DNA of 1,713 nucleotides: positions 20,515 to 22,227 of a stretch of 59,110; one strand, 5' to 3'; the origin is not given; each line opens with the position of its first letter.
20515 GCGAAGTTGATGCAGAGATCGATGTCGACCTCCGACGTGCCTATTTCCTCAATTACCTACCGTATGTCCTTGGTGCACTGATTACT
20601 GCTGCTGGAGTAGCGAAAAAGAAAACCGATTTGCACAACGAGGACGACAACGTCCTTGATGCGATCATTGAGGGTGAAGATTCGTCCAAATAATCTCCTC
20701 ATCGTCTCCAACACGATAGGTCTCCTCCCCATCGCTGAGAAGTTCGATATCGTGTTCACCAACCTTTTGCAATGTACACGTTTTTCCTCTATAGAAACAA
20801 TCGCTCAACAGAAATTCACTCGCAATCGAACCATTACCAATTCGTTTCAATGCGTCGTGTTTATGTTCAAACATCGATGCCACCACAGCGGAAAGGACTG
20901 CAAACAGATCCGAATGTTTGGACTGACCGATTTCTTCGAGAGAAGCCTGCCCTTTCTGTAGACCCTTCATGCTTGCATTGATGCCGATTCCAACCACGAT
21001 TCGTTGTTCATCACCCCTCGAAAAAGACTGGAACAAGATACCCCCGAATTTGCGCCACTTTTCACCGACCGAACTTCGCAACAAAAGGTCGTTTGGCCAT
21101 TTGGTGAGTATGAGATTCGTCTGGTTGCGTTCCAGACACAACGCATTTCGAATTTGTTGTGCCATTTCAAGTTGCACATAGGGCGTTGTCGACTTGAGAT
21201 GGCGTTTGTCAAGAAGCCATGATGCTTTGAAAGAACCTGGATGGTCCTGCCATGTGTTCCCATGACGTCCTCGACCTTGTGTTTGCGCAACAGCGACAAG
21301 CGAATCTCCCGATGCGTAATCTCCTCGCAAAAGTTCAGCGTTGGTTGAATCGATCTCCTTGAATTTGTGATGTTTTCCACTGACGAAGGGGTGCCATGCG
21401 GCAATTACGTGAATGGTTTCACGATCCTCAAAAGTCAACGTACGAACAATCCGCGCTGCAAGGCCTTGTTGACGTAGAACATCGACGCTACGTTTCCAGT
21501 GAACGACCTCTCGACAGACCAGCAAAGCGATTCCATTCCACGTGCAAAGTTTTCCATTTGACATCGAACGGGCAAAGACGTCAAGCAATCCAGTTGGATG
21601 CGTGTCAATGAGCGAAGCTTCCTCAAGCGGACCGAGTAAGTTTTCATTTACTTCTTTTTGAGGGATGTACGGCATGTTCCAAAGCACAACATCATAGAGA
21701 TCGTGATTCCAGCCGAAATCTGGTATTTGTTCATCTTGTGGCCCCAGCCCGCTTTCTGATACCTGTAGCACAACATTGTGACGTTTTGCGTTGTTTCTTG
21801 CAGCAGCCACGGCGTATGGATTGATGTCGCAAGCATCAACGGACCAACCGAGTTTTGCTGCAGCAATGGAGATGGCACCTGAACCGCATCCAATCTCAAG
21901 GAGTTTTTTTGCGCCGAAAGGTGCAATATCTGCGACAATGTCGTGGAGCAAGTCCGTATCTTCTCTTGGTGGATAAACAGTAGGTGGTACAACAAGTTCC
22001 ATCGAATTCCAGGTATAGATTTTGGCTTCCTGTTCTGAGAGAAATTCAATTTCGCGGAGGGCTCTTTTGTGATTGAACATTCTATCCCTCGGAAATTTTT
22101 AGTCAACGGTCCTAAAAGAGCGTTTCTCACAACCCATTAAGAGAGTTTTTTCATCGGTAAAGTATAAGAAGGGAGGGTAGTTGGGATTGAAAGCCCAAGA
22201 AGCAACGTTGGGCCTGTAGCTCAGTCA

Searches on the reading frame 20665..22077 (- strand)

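Call 73: search_protein_families(library=pfam, proteins=[window:20665-22077:-], max_evalue=0.001)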
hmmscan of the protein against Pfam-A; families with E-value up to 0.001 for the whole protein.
window:20665-22077:- (470 aa): 8 families
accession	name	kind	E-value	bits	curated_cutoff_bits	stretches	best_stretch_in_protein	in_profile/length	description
PF03099.24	BPL_LplA_LipB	-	1.9e-16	60.6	21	1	243-367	6-133/133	Biotin/lipoate A/B protein ligase family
PF06325.19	PrmA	-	2.4e-09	37.5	22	1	57-106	163-213/296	Ribosomal protein L11 methyltransferase (PrmA)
PF05175.20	MTS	-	8.8e-08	32.4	23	1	55-148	31-119/170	Methyltransferase small domain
PF13649.12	Methyltransf_25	-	1.8e-07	32.2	27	1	60-107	2-51/97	Methyltransferase domain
PF08242.18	Methyltransf_12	-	2.1e-07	32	30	1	60-132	1-70/98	Methyltransferase domain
PF08241.18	Methyltransf_11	-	2.1e-06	28.7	21.2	1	60-104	1-44/95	Methyltransferase domain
PF13847.12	Methyltransf_31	-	9.3e-06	25.8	27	1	56-103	4-54/145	Methyltransferase domain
PF13489.12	Methyltransf_23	-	4.2e-05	23.8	27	1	44-103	9-70/164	Methyltransferase domain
